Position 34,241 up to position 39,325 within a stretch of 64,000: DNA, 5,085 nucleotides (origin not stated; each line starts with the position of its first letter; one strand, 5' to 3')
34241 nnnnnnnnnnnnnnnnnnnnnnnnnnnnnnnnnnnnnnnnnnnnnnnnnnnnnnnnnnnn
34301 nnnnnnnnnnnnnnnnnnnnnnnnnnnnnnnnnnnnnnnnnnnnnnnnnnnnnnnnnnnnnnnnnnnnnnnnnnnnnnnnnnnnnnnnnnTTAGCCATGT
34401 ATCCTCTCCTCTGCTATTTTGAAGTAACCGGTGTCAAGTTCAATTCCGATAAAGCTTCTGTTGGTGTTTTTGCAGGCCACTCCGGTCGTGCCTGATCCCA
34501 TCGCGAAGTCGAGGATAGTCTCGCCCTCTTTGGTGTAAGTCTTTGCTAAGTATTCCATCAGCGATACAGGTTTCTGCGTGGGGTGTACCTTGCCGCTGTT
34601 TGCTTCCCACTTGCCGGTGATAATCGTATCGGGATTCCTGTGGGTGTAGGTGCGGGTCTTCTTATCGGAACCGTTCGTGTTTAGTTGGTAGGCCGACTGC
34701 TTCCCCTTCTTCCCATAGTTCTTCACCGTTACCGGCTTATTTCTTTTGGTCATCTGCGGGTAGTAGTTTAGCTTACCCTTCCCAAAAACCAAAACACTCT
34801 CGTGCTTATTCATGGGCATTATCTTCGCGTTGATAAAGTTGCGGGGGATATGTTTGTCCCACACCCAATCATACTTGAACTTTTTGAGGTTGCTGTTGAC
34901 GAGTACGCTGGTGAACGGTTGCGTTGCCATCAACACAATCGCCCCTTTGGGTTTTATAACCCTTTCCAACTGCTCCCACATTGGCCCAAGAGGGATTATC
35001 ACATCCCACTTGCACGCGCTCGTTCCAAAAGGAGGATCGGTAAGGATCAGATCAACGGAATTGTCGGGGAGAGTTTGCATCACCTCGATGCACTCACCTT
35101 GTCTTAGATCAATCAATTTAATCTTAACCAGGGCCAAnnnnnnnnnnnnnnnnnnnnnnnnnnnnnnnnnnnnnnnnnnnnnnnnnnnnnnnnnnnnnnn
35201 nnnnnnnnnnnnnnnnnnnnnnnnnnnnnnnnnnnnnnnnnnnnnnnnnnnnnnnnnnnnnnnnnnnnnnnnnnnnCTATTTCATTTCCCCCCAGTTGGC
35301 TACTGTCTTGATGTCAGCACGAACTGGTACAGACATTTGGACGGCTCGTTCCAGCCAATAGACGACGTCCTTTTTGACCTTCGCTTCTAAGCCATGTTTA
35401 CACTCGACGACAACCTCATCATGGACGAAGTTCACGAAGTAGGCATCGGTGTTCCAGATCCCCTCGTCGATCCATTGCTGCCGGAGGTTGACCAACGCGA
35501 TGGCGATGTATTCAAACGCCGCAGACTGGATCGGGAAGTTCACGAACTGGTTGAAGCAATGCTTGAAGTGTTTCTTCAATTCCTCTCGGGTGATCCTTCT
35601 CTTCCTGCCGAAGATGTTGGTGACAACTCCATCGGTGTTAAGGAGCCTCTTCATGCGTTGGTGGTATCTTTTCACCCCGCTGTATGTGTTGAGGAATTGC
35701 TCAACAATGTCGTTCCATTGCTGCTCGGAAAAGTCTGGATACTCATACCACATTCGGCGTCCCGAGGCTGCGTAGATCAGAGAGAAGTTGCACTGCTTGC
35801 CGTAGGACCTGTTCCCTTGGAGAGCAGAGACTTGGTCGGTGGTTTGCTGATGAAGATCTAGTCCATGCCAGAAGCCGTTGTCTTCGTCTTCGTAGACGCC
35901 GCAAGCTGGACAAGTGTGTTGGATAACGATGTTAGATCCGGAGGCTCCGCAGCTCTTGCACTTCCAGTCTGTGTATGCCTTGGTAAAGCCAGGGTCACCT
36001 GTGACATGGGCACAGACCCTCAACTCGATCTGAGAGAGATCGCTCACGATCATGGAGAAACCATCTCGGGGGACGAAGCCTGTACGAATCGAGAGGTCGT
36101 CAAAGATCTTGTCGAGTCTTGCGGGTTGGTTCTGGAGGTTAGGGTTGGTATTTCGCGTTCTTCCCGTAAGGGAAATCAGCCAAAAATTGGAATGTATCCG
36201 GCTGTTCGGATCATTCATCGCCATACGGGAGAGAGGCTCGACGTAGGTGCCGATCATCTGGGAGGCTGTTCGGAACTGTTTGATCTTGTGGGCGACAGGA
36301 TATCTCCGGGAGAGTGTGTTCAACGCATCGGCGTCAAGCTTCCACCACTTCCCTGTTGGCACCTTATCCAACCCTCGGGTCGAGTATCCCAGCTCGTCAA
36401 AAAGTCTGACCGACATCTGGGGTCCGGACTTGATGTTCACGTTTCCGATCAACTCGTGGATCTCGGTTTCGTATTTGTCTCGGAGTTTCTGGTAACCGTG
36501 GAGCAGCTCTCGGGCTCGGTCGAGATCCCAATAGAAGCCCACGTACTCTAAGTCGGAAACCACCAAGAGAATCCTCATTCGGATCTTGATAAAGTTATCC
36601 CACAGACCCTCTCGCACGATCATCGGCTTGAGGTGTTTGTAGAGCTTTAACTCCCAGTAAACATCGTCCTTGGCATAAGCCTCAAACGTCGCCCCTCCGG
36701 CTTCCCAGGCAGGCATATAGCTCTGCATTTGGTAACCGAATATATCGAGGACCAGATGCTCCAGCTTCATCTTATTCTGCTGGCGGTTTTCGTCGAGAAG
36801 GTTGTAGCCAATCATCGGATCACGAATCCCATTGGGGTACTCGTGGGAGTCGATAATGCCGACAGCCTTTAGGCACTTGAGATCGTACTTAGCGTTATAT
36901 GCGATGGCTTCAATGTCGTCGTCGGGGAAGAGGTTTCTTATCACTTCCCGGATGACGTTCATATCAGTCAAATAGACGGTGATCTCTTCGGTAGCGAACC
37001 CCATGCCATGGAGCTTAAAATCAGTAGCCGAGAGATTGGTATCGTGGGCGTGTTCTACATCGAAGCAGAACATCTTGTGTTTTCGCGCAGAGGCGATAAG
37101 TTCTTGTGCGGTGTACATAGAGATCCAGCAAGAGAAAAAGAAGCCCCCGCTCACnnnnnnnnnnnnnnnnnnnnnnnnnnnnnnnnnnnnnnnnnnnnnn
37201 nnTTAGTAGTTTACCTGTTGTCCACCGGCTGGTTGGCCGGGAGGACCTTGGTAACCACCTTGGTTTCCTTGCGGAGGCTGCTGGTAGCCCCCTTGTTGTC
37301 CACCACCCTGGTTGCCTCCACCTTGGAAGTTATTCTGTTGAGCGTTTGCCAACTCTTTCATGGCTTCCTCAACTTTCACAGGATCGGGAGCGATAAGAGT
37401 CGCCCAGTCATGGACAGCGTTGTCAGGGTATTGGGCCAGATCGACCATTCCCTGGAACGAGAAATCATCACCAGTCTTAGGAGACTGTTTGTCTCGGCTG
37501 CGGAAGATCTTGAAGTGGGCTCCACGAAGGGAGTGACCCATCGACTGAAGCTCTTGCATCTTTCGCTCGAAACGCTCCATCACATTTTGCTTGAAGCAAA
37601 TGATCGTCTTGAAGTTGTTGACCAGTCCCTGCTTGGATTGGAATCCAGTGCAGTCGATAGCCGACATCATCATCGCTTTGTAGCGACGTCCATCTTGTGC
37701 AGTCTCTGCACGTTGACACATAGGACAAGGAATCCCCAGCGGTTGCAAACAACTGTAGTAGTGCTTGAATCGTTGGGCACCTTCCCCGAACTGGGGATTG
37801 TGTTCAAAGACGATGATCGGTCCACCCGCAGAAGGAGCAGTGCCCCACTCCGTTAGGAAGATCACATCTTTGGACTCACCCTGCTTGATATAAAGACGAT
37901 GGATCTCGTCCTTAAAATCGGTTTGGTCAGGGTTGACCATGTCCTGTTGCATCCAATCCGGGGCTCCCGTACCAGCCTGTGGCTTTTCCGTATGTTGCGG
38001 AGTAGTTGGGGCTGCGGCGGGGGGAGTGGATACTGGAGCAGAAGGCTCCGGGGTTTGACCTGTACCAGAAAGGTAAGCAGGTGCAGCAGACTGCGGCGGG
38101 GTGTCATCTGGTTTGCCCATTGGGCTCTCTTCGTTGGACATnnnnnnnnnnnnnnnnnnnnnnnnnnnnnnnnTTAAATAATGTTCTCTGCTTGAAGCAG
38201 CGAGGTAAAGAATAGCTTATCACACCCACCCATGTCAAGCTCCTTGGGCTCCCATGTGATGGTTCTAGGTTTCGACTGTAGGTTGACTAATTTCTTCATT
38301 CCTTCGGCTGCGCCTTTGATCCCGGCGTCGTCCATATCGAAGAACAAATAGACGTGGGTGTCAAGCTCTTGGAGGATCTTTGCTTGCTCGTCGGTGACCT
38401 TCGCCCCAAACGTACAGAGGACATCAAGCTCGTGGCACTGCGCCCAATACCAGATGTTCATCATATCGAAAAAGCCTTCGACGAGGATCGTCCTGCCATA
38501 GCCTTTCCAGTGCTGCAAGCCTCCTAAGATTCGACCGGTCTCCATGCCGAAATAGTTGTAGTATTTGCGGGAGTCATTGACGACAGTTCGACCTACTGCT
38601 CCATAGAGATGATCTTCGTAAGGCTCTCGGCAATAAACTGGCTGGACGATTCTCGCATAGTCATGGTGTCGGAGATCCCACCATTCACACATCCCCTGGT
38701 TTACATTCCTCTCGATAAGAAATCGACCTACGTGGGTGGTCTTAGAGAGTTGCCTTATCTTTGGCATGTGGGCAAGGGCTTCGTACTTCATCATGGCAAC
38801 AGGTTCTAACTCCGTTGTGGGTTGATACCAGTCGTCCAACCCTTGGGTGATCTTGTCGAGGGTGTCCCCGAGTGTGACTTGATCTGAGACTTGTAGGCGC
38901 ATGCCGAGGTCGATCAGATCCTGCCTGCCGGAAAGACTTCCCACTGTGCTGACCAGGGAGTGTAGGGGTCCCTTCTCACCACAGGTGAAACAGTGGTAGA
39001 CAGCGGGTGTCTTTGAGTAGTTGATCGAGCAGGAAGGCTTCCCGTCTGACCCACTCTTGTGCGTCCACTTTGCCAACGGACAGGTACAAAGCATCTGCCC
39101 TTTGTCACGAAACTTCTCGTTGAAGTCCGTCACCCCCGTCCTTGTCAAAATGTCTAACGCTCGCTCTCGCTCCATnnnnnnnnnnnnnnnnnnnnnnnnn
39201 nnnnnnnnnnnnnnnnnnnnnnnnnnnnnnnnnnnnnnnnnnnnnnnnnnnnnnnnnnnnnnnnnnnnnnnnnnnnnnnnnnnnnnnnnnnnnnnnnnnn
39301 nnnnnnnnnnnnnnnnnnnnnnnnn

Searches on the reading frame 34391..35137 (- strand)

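Call 36: search_protein_families(library=phrogs, proteins=[window:34391-35137:-], max_evalue=0.001)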
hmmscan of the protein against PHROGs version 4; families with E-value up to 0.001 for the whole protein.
window:34391-35137:- (248 aa): 14 families
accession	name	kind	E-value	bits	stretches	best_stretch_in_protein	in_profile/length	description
phrog_67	-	other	1.1e-73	250.5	1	4-246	119-343/743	DNA methyltransferase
phrog_12862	-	unknown function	2.7e-50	171.1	1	9-132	3-126/149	-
phrog_18293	-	other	3.8e-32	111.7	1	152-247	11-108/119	methyltransferase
phrog_498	-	other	5e-27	95.7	1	19-246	214-420/633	DNA methyltransferase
phrog_3008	-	other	8.3e-26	91.7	1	183-246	148-211/244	DNA methyltransferase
phrog_6025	-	other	9.5e-17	62.2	1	3-87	6-100/192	DNA methyltransferase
phrog_23148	-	unknown function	2.2e-16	61.3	1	178-246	78-146/165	-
phrog_8769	-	other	6.1e-16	59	1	197-246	4-53/71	methyltransferase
phrog_6952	-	other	1e-11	46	1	185-242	114-171/181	DNA methyltransferase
phrog_23085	-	unknown function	1.6e-10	41.8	1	180-244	39-103/138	-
phrog_18146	-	other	3e-06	27.4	0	190-235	54-100/452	DNA methyltransferase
phrog_23224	-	other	2e-05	25.1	1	171-243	217-289/305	DNA methyltransferase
phrog_16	-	DNA, RNA and nucleotide metabolism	0.0001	21.6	1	141-241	838-904/986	DNA helicase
phrog_12517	-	unknown function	0.00015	22.1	0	137-243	44-144/316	-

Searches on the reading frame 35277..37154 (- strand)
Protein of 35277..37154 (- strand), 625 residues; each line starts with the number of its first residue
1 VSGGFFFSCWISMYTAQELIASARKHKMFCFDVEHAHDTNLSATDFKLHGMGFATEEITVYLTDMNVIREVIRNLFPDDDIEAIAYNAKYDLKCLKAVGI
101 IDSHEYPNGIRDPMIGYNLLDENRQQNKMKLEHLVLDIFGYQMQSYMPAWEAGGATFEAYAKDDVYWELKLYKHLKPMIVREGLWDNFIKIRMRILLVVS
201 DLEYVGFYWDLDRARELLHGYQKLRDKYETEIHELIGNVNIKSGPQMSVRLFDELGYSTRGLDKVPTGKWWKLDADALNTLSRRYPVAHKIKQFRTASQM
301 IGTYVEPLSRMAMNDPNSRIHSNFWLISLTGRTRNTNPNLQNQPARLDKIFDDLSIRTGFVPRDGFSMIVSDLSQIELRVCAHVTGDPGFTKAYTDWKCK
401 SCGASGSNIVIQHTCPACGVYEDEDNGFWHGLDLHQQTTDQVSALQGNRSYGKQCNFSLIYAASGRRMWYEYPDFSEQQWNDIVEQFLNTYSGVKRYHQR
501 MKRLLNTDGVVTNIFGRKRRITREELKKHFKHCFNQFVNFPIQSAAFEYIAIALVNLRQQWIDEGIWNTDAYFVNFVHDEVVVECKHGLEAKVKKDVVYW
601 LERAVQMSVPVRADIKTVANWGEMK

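Call 12: search_protein_families(library=phrogs, proteins=[window:35277-37154:-])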
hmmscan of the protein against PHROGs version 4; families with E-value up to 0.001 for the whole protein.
window:35277-37154:- (625 aa): 6 families
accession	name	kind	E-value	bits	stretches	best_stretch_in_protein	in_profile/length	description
phrog_17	-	DNA, RNA and nucleotide metabolism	8.2e-78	263.6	1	26-625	670-1234/1445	DNA polymerase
phrog_10285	-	DNA, RNA and nucleotide metabolism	1.4e-13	51.6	1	339-393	31-82/321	DNA polymerase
phrog_2573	-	DNA, RNA and nucleotide metabolism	2.6e-13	50.9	1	356-602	5-246/336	DNA polymerase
phrog_15971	-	DNA, RNA and nucleotide metabolism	4.6e-13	50.1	2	188-384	3-182/376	DNA polymerase I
phrog_12241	-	DNA, RNA and nucleotide metabolism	5.9e-13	49.6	1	64-346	180-496/502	DNA polymerase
phrog_5995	-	DNA, RNA and nucleotide metabolism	6.6e-13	49.8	1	478-624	22-178/236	DNA polymerase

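Call 13: search_protein_families(library=pfam, proteins=[window:35277-37154:-])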
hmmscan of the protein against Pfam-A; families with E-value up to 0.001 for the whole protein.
window:35277-37154:- (625 aa): 2 families
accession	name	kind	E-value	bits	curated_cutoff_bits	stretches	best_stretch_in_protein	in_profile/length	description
PF00476.26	DNA_pol_A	-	4e-65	220.6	34.3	1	217-623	7-381/381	DNA polymerase family A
PF01612.26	DNA_pol_A_exo1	-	3.7e-11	43.6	23.6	1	16-179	10-172/173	3'-5' exonuclease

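Call 14: search_dna_similar(query=window:35277-37154:-, collection=phages, mode=protein, max_rows=25)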
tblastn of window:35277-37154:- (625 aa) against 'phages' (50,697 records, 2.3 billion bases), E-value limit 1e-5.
Records with a match: 1366; places in all: 1367; records where one place covers at least 80% of the query: 838.
Best place of each record, by identity: <60% 1366.
By first word of the organism name: Vibrio 340; Salmonella 316; Escherichia 142; Listeria 69; Arthrobacter 60; Clostridium 47; Gordonia 41; Bacteriophage 38; Bacillus 30; Streptococcus 29; and 60 more.
By host as written in the record: - 406; Salmonella enterica subsp. enterica serovar Enteritidis PT1 53; Listeria monocytogenes 50; Escherichia coli 46; Arthrobacter globiformis B-2979 33; Clostridium sporogenes ATCC-15579 30; Salmonella sp. 28; Salmonella enterica 27; and 290 more.
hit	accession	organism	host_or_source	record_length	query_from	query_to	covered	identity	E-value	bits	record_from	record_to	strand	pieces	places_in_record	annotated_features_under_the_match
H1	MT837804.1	Bacteriophage sp.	human fecal samples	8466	9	623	98%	26.0%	3e-44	176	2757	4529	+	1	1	record has no annotation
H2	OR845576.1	Escherichia phage ECO95 1-6-1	Escherichia coli O157:H7 ATCC 43895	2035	15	623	97%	26.1%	3e-32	137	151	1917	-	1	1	record has no annotation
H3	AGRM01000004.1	Salmonella enterica subsp. houtenae str. ATCC BAA-1581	Homo sapiens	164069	15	621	97%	26.2%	2e-32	140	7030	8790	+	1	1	DNA-directed DNA polymerase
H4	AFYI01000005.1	Salmonella enterica subsp. enterica serovar Infantis str. ...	Homo sapiens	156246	15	621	97%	26.2%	1e-31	137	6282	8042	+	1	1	DNA-directed DNA polymerase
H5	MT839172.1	Bacteriophage sp.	human fecal samples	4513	38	623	94%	26.2%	5e-45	178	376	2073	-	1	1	record has no annotation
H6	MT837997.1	Bacteriophage sp.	human fecal samples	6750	39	622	93%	26.0%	6e-44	175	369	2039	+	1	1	record has no annotation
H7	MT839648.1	Bacteriophage sp.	human fecal samples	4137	29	623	95%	25.2%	1e-34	146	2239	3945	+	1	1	record has no annotation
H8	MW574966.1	phage 023Pt_psg01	unknown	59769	8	625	99%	23.2%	4e-24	114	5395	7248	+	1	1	DNA polymerase A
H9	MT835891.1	Bacteriophage sp.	human fecal samples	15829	70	625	89%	25.8%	6e-29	129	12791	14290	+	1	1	record has no annotation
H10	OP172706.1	Bacteroides phage BS162P1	Bacteroides salyersiae BSC162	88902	65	625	90%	24.5%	3e-31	136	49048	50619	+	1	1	DNA polymerase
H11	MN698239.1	Pelagibacter phage HTVC023P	Candidatus Pelagibacter sp. HTCC1062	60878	61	625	90%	24.2%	3e-15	86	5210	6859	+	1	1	DNA polymerase | endonuclease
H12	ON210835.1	Bacillus phage 268TH002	Bacillus subtilis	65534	72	623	88%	24.6%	6e-30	132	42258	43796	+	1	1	61: DNA polymerase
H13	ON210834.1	Bacillus phage 268TH007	Bacillus subtilis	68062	72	623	88%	24.6%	6e-30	132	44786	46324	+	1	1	65: DNA polymerase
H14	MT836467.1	Bacteriophage sp.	human fecal samples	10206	137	625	78%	27.8%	4e-38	157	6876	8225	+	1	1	record has no annotation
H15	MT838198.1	Bacteriophage sp.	human fecal samples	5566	77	623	88%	24.7%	5e-27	123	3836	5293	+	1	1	record has no annotation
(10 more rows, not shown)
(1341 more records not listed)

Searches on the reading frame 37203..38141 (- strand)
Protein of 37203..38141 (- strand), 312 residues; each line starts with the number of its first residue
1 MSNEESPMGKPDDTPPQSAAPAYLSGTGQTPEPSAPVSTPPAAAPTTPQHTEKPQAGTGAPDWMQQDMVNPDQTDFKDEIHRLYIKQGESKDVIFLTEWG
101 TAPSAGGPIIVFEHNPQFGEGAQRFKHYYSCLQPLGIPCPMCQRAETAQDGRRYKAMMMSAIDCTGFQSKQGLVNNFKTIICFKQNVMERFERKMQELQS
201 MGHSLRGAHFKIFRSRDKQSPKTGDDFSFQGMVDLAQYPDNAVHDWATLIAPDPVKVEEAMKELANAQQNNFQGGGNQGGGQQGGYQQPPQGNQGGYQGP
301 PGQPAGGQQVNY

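Call 36: search_protein_families(library=phrogs, proteins=[window:37203-38141:-], max_evalue=0.001)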
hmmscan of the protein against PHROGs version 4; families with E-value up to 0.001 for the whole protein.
window:37203-38141:- (312 aa): 1 family
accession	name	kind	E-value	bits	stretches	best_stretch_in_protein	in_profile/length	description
phrog_17226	-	unknown function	4.4e-10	40.3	1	65-272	55-258/307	-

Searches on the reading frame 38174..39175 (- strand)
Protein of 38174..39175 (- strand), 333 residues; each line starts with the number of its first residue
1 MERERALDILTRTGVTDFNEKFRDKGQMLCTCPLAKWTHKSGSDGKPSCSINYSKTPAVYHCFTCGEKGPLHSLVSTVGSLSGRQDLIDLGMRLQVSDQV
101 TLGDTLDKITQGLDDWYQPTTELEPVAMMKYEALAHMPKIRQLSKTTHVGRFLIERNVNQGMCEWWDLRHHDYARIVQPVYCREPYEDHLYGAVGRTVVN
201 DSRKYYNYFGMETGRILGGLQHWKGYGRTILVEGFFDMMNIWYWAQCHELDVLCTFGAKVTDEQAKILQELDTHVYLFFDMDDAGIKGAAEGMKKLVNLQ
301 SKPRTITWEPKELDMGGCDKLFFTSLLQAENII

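Call 36: search_protein_families(library=phrogs, proteins=[window:38174-39175:-], max_evalue=0.001)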
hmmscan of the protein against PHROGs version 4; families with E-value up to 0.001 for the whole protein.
window:38174-39175:- (333 aa): 3 families
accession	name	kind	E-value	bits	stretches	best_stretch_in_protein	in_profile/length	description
phrog_47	-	DNA, RNA and nucleotide metabolism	9.2e-28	98.2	1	4-327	29-330/947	DNA primase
phrog_6444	-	DNA, RNA and nucleotide metabolism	3.1e-09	37.2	1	224-305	257-335/577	DNA primase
phrog_239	-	DNA, RNA and nucleotide metabolism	3.4e-07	30.6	1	153-296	118-275/801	DNA primase/helicase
